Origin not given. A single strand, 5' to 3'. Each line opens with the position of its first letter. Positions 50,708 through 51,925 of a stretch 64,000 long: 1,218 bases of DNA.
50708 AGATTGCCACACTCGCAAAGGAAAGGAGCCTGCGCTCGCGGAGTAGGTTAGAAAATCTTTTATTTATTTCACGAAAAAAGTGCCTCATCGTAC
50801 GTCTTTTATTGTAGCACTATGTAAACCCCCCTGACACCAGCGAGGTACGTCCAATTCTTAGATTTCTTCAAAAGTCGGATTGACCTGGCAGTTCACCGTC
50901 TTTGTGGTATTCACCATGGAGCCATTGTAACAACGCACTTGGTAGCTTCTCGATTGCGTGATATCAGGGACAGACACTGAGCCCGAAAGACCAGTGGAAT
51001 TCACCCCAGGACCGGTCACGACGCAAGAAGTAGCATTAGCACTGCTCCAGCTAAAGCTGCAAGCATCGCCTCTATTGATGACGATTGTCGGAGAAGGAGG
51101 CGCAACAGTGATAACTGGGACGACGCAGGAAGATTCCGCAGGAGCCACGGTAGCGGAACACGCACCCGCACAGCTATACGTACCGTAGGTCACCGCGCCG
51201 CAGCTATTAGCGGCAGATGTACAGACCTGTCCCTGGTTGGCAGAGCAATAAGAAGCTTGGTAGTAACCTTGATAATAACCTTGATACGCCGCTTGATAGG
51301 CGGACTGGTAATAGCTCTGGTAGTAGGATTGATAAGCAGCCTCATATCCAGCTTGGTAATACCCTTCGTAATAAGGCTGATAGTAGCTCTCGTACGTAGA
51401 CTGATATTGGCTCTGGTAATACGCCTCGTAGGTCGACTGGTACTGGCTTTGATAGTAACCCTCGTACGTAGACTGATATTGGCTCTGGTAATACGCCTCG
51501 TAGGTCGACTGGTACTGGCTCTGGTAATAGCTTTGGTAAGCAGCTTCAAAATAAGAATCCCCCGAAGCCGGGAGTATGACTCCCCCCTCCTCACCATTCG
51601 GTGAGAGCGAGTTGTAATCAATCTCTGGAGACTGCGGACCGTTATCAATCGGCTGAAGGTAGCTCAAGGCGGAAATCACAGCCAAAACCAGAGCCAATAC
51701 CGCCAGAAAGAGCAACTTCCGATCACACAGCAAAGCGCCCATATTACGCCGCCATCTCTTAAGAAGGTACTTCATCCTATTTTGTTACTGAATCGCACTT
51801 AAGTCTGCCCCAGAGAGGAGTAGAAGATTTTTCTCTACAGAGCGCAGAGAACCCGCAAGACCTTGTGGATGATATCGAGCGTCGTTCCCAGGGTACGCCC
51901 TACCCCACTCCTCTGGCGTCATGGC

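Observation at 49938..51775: Tandem pair of Tyr/Gln-rich (YYQ-repeat) anchored proteins with signs of gene conversion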

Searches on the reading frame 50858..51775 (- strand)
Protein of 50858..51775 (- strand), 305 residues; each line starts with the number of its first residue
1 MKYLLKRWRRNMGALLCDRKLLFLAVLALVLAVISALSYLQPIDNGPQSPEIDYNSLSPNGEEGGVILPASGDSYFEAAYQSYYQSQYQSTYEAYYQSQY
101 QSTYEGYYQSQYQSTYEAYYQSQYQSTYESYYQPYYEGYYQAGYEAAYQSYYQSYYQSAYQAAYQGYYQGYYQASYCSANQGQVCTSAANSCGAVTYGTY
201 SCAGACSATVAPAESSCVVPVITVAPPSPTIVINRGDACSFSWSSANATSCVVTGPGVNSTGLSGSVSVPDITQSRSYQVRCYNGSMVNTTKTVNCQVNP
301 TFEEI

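Call 8: search_protein_families(library=pfam, proteins=[window:50858-51775:-], max_evalue=0.1)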
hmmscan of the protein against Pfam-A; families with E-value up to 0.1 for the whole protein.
window:50858-51775:- (305 aa): 0 families

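Call 9: search_protein_families(library=ncbifam, proteins=[window:50858-51775:-], max_evalue=0.1)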
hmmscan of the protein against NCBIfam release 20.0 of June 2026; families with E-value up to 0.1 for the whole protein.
window:50858-51775:- (305 aa): 0 families

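Call 10: find_homologous_proteins(query=window:50858-51775:-)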
Query window:50858-51775:- (305 aa): 8 proteins with E <= 0.001 among 3436 candidates.
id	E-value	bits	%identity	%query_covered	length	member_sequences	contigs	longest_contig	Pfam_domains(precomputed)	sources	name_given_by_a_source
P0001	2.1e-165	567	100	88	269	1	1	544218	-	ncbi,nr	ncbi:hypothetical protein K8Q93_03770 [Candidatus Parcubacteria bacterium]|nr:hypothetical protein [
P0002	3.9e-8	51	37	24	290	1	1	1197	-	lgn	-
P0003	2.7e-7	48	27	44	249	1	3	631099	-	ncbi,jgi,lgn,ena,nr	ncbi:hypothetical protein EBR66_04880 [bacterium]|nr:hypothetical protein [bacterium]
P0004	7.7e-7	47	32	23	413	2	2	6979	PF07705.18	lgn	-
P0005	2.8e-5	42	22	15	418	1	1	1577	PF07705.18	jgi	jgi:hypothetical protein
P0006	3.4e-5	41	-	-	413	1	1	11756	PF07705.18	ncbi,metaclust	ncbi:MAG: putative cell adhesion protein, partial [Parcubacteria bacterium C7867-004]|metaclust:stat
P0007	1.2e-4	40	29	68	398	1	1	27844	PF07705.18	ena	-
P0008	2.7e-4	38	17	11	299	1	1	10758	-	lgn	-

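Call 14: find_encoding_contigs(protein=P0003, flank=10000, max_places=3)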
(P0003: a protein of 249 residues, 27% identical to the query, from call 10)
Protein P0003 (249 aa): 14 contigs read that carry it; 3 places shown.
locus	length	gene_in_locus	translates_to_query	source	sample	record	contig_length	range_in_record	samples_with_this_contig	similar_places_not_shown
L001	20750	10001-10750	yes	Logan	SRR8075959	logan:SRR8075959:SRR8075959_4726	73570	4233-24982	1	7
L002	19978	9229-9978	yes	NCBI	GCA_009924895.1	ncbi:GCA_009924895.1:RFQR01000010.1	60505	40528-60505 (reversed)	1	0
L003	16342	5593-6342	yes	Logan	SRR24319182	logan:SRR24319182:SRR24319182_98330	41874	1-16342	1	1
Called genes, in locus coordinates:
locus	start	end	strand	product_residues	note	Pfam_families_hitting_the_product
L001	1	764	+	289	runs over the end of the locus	-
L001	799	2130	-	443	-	-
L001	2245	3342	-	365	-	-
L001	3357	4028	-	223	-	-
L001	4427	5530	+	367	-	-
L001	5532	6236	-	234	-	PF00881:Nitroreductase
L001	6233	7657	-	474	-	PF02624:YcaO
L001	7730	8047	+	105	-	-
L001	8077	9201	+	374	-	-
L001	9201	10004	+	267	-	PF07719:TPR_2 (faint), PF13432:TPR_16 (faint), PF14559:TPR_19 (faint), PF13431:TPR_17 (faint)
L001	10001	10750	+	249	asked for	-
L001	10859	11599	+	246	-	PF00881:Nitroreductase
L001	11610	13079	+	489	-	PF02624:YcaO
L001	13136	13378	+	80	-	-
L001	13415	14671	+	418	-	-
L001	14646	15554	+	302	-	-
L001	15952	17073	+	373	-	PF01569:PAP2, PF22778:VCPO_2nd (weak)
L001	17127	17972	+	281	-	PF07719:TPR_2 (faint), PF13424:TPR_12 (faint), PF13428:TPR_14 (faint), PF00515:TPR_1 (faint), PF13181:TPR_8 (faint), PF13432:TPR_16 (faint), PF14559:TPR_19 (faint), PF13431:TPR_17 (faint)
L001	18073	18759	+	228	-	-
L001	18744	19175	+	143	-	-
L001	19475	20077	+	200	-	PF00297:Ribosomal_L3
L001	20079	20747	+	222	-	PF00573:Ribosomal_L4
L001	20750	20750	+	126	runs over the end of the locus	PF00276:Ribosomal_L23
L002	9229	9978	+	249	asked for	-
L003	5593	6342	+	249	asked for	-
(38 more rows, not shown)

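Call 16: find_encoding_contigs(protein=P0007, flank=10000, max_places=2)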
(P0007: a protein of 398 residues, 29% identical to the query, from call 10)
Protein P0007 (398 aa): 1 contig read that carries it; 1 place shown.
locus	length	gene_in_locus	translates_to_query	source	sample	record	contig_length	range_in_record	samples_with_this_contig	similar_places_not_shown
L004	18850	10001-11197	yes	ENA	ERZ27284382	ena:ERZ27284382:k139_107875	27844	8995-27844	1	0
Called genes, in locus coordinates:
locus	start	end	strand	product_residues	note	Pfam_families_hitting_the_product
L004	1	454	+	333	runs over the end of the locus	PF00274:Glycolytic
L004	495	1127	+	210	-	PF01386:Ribosomal_L25p, PF14693:Ribosomal_TL5_C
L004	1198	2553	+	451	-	PF13406:SLT_2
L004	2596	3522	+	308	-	-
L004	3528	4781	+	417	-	-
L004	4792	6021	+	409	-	-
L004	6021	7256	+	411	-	-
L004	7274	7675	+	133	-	PF13473:Cupredoxin_1 (weak)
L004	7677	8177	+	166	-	-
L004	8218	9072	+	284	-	-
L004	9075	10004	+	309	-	-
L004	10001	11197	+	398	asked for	PF07705:CARDB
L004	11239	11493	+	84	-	PF01197:Ribosomal_L31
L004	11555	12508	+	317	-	PF03462:PCRF, PF00472:RF-1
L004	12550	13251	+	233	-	PF00318:Ribosomal_S2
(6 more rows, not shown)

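Call 17: find_encoding_contigs(protein=P0008, flank=10000, max_places=2)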
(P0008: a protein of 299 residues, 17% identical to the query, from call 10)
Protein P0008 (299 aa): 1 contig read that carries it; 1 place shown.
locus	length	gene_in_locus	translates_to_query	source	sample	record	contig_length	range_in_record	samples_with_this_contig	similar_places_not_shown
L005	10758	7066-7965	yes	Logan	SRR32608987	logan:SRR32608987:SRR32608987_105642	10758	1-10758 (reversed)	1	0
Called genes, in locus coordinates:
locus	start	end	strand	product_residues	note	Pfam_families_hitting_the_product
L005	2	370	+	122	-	?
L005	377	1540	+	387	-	-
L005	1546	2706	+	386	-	PF00070:Pyr_redox (faint), PF01266:DAO (faint), PF07992:Pyr_redox_2, PF13454:NAD_binding_9 (faint), PF13738:Pyr_redox_3, PF13434:Lys_Orn_oxgnase (weak)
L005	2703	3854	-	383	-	-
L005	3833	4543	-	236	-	PF00881:Nitroreductase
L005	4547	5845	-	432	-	PF02624:YcaO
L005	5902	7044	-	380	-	-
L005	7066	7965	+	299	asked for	-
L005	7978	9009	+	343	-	-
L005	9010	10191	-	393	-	-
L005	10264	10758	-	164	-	?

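Call 54: search_protein_families(library=pfam, proteins=[P0008], max_evalue=0.05)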
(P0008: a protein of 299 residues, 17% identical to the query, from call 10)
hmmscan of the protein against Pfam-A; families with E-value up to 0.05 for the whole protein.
P0008 (299 aa): 0 families

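Call 88: search_protein_families(library=phrogs, proteins=[P0008], max_evalue=0.01)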
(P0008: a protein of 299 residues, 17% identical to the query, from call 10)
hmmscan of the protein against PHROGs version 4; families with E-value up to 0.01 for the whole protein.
P0008 (299 aa): 1 family
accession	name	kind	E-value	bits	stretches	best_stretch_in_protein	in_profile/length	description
phrog_17834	-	unknown function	0.0091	16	0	120-179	299-353/458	-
